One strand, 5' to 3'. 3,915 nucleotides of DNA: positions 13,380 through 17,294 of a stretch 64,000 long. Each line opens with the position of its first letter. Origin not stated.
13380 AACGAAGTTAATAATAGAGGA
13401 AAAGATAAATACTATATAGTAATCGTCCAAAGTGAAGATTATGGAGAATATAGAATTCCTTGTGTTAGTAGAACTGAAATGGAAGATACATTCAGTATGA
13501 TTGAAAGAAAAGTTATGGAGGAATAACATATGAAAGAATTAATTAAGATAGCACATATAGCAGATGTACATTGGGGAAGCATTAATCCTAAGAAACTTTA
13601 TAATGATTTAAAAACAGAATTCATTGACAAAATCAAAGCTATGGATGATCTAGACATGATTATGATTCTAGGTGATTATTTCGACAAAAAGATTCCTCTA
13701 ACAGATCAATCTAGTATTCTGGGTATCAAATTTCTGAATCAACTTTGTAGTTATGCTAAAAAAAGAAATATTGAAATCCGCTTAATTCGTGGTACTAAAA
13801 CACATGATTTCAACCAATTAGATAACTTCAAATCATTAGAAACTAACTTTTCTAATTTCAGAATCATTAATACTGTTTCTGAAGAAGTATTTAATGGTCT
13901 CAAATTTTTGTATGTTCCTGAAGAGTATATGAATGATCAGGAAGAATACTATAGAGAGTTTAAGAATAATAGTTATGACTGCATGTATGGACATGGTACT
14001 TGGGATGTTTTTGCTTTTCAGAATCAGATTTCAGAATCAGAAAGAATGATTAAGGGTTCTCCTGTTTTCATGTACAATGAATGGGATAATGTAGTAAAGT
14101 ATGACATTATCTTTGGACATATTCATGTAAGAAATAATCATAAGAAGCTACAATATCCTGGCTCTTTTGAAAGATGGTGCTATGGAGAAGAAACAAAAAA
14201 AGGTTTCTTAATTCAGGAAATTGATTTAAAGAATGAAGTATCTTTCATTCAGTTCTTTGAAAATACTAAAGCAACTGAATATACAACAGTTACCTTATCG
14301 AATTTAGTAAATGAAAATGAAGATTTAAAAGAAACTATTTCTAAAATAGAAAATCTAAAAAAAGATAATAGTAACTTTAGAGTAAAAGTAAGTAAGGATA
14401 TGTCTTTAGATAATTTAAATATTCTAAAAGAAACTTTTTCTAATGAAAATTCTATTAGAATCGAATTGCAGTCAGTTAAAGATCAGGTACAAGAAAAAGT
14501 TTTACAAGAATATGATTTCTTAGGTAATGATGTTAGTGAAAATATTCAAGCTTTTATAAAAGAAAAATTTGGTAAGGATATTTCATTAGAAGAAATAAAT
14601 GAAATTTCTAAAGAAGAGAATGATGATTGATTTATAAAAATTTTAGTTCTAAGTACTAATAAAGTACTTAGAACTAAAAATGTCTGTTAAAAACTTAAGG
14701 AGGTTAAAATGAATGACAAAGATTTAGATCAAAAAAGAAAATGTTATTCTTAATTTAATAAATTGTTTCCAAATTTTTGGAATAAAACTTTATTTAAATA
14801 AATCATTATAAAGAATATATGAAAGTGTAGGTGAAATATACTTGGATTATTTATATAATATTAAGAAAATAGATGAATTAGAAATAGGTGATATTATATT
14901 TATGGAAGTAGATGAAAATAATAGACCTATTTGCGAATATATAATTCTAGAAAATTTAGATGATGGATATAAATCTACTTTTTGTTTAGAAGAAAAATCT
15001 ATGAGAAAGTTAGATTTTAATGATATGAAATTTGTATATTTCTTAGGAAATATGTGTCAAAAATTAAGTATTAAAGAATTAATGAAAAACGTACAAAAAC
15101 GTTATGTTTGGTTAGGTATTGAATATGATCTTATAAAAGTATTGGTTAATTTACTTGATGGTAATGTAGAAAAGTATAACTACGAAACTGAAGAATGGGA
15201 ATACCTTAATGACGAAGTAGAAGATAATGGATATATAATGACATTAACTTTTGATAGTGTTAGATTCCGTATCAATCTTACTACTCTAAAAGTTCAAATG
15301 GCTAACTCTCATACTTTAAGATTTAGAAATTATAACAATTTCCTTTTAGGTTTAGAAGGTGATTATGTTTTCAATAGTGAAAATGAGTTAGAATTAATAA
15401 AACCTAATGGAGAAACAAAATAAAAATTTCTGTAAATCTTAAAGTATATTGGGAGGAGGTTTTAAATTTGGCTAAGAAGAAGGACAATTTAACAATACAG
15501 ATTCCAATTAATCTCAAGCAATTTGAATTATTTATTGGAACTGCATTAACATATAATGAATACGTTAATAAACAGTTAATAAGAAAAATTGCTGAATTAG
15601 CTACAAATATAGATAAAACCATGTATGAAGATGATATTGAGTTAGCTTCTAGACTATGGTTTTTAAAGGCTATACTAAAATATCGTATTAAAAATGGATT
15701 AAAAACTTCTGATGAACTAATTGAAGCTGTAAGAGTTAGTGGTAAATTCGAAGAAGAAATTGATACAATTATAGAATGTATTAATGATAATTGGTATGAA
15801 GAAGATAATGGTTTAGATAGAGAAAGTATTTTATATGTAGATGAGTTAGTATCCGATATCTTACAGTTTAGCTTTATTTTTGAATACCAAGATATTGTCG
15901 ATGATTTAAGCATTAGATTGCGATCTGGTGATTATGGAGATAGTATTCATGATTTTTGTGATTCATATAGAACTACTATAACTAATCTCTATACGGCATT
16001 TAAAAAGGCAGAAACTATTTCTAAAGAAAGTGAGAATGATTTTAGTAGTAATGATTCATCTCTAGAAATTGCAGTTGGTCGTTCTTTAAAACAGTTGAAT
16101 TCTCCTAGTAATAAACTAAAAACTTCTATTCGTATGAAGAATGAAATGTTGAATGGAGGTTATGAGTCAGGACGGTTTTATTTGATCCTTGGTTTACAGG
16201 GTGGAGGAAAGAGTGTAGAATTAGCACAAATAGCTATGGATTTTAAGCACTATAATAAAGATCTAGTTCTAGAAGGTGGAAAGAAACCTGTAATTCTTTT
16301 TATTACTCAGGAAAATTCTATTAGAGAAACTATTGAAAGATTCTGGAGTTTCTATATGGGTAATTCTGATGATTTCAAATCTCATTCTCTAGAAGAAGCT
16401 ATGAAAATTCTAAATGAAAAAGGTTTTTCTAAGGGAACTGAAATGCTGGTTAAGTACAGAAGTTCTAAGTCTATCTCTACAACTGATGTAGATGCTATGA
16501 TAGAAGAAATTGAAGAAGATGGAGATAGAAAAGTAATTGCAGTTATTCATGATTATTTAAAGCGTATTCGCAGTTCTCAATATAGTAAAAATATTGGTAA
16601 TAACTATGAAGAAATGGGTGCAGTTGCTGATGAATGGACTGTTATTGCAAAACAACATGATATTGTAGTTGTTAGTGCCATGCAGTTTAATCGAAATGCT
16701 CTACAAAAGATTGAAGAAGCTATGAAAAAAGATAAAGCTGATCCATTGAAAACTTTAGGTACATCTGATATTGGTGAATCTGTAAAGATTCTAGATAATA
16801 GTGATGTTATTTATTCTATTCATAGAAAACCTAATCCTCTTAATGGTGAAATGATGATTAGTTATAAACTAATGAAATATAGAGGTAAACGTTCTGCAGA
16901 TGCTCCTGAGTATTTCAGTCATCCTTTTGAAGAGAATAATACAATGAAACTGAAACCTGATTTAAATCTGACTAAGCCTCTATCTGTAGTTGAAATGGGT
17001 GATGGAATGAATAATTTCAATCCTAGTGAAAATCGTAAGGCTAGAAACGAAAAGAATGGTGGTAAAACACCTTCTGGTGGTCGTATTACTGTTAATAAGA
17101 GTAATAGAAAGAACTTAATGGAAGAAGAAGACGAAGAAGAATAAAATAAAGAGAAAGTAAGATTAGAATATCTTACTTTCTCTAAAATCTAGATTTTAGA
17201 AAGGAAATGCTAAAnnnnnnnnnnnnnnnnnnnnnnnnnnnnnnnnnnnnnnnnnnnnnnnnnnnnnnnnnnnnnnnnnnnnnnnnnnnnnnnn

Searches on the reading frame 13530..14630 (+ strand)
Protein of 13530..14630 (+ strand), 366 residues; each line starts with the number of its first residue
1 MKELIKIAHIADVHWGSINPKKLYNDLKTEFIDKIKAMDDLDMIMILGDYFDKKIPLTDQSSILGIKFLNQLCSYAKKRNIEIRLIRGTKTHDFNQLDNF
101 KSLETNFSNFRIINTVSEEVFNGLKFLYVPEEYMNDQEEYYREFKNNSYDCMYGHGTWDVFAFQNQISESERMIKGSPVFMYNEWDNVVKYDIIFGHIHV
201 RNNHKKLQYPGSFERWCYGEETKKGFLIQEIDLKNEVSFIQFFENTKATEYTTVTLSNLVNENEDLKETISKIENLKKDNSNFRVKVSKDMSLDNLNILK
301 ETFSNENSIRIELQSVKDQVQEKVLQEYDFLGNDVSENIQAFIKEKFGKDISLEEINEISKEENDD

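Call 25: search_protein_families(library=phrogs, proteins=[window:13530-14630:+], max_evalue=0.001)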
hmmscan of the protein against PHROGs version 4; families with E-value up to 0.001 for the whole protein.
window:13530-14630:+ (366 aa): 1 family
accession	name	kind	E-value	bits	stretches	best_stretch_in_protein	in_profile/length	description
phrog_100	-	DNA, RNA and nucleotide metabolism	2.8e-36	126.4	1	6-364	30-380/989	SbcD-like subunit of palindrome specific endonuclease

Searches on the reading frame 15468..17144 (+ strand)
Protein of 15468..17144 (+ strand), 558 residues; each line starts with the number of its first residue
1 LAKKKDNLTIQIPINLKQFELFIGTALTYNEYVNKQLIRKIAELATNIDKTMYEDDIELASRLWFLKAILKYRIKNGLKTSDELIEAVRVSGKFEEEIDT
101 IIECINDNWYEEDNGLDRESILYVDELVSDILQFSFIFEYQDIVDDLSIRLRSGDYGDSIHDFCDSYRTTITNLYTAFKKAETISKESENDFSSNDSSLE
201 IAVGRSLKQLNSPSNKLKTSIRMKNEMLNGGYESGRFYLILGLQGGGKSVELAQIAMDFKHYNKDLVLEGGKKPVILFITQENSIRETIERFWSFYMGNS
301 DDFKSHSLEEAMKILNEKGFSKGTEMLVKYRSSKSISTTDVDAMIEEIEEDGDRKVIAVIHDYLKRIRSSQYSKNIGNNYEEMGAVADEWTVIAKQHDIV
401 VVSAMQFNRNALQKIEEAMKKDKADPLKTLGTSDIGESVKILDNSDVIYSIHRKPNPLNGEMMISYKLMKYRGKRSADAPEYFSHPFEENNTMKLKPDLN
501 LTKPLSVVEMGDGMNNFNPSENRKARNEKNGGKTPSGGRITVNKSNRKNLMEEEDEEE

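Call 24: search_protein_families(library=phrogs, proteins=[window:15468-17144:+], max_evalue=0.001)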
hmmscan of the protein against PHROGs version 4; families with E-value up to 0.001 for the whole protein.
window:15468-17144:+ (558 aa): 3 families
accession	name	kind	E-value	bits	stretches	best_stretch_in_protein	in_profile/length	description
phrog_19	-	DNA, RNA and nucleotide metabolism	2.1e-32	113.8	1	179-465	294-554/621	DnaB-like replicative helicase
phrog_3213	-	DNA, RNA and nucleotide metabolism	1.9e-22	80.7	1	36-491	25-476/509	DnaB-like replicative helicase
phrog_243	-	DNA, RNA and nucleotide metabolism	1.4e-08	35.1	1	227-489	27-260/273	DnaB-like replicative helicase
